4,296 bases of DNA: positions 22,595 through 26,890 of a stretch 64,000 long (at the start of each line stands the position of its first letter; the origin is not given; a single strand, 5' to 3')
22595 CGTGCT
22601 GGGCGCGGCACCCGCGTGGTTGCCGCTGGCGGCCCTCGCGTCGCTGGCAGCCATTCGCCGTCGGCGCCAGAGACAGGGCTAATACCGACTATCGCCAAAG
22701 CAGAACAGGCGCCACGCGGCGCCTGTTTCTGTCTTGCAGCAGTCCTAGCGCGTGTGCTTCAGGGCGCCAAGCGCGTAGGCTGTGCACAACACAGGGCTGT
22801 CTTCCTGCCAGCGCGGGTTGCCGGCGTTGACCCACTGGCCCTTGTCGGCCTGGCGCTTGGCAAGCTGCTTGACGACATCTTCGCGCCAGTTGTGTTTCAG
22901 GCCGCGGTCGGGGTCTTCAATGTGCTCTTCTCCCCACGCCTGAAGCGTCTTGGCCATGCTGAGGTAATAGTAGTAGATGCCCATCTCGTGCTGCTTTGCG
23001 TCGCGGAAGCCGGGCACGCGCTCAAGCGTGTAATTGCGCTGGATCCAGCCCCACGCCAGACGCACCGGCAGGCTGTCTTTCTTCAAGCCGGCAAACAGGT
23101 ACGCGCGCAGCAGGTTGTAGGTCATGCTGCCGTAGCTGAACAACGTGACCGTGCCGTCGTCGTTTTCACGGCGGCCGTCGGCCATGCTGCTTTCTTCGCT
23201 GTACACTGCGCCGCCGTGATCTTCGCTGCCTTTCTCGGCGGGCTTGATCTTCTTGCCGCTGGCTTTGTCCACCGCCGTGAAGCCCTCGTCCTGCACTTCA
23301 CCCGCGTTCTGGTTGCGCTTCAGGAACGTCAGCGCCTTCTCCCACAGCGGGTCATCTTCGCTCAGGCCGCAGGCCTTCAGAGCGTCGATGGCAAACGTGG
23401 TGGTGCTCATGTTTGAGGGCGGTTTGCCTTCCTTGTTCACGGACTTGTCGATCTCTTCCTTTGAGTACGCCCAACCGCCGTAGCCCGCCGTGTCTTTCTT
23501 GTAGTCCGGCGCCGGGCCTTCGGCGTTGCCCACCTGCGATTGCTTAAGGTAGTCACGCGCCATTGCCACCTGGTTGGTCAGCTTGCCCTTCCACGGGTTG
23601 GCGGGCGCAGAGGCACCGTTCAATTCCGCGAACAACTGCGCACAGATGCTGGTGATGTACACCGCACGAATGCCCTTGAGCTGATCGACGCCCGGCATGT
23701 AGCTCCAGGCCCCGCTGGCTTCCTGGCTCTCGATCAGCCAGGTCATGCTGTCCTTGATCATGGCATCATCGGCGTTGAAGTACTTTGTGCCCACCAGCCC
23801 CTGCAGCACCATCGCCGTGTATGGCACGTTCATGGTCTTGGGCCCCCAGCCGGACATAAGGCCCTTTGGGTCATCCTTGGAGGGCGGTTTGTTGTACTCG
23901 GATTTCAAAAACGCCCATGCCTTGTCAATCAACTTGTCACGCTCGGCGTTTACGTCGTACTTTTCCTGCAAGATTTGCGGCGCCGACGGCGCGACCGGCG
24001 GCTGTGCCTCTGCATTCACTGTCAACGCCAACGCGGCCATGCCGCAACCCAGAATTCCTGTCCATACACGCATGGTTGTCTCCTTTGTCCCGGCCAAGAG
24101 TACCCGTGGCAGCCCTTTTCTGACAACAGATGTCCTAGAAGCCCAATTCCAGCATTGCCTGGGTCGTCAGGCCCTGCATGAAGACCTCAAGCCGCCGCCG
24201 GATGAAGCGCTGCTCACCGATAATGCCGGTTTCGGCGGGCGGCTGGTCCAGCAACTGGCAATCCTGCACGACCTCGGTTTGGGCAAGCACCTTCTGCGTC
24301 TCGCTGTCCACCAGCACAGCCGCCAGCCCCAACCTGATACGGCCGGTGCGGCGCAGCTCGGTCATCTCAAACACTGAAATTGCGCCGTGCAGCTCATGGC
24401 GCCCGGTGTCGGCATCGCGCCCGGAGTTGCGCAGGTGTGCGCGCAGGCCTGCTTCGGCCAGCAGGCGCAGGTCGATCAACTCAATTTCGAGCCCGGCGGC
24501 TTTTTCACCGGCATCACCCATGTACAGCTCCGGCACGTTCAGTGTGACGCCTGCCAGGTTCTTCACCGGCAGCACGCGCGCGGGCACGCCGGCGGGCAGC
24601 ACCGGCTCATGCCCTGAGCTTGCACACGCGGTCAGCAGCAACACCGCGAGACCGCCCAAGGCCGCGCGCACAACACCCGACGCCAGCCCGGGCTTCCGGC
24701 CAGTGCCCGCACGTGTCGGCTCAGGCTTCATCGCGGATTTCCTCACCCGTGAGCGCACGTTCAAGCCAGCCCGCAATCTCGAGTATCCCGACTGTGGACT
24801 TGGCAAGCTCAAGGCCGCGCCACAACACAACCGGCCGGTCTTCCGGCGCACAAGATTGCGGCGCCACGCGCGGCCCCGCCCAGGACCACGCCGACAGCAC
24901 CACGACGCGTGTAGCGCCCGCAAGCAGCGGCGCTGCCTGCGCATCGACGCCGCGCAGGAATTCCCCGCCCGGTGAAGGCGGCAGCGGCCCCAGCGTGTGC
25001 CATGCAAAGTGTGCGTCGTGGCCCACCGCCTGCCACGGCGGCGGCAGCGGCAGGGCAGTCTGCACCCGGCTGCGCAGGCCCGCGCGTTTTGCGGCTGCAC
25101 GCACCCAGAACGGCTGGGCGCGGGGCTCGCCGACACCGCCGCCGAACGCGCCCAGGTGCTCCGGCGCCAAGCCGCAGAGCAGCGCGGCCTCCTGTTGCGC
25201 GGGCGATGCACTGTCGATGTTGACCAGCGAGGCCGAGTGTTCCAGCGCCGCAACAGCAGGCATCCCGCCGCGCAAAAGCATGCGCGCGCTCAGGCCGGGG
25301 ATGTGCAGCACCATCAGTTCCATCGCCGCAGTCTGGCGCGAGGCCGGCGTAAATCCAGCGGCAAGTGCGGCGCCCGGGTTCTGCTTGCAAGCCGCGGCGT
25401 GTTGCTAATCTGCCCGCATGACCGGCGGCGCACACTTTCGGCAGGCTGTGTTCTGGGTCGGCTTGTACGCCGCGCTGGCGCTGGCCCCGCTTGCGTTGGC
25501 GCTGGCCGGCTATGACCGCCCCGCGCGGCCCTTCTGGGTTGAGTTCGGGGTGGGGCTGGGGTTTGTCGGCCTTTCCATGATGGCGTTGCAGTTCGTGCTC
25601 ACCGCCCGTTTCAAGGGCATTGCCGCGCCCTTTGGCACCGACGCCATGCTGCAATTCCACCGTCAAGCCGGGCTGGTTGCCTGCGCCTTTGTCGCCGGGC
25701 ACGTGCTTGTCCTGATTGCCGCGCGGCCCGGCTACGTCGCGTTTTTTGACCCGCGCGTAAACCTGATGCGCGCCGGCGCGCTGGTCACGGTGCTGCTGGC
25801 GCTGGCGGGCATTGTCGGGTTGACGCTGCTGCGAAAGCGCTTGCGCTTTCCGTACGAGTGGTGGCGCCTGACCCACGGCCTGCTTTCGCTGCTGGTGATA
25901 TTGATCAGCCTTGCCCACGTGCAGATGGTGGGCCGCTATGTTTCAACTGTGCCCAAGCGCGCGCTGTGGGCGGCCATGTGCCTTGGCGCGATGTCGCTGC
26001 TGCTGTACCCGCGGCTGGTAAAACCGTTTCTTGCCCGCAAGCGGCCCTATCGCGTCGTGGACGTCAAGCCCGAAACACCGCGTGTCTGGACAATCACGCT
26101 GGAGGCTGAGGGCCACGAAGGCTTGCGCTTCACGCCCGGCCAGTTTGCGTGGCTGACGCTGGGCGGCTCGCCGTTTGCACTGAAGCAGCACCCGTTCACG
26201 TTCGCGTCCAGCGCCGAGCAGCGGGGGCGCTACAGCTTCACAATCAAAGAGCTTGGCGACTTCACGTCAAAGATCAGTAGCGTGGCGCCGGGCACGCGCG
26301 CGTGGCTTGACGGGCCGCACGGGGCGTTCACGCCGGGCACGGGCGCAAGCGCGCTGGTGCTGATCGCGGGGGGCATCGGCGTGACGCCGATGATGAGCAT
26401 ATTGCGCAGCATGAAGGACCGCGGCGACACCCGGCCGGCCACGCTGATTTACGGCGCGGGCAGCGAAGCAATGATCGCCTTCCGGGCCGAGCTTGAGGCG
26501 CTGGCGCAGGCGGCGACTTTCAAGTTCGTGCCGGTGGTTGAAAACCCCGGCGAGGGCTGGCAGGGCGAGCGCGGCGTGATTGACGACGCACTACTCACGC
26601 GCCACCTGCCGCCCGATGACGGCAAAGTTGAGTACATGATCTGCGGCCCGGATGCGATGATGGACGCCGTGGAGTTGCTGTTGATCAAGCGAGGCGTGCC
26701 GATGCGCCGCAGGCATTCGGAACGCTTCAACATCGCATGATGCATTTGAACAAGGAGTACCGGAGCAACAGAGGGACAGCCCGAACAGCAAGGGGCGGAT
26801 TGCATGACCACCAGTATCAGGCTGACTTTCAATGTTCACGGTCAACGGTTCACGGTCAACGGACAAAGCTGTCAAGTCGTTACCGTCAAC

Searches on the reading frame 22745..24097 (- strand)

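Call 35: search_protein_families(library=pfam, proteins=[window:22745-24097:-], max_evalue=0.001)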
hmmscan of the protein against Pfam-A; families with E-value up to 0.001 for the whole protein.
window:22745-24097:- (450 aa): 2 families
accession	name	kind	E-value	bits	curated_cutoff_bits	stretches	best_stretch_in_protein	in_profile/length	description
PF13243.12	SQHop_cyclase_C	-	2.2e-06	27.4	26.1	0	206-275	223-291/319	Squalene-hopene cyclase C-terminal domain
PF07678.20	TED_complement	-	2.1e-05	24.2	22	1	56-134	57-136/312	A-macroglobulin TED domain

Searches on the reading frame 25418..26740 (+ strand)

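Call 35: search_protein_families(library=pfam, proteins=[window:25418-26740:+], max_evalue=0.001)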
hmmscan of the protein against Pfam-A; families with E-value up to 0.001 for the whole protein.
window:25418-26740:+ (440 aa): 5 families
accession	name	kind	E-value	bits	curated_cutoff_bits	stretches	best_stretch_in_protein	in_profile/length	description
PF00175.26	NAD_binding_1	-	1.3e-23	84.2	22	1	315-419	1-108/109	Oxidoreductase NAD-binding domain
PF01794.25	Ferric_reduct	-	3.4e-12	46.9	28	1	47-162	1-119/121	Ferric reductase like transmembrane component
PF08022.18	FAD_binding_8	-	6.2e-06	26.7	22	1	231-289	22-81/109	FAD-binding domain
PF08030.17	NAD_binding_6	-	7.8e-05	23.2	22.2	0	312-337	3-28/156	Ferric reductase NAD binding domain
PF00970.30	FAD_binding_6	-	0.00069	20.3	21.1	0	226-304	19-97/99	Oxidoreductase FAD-binding domain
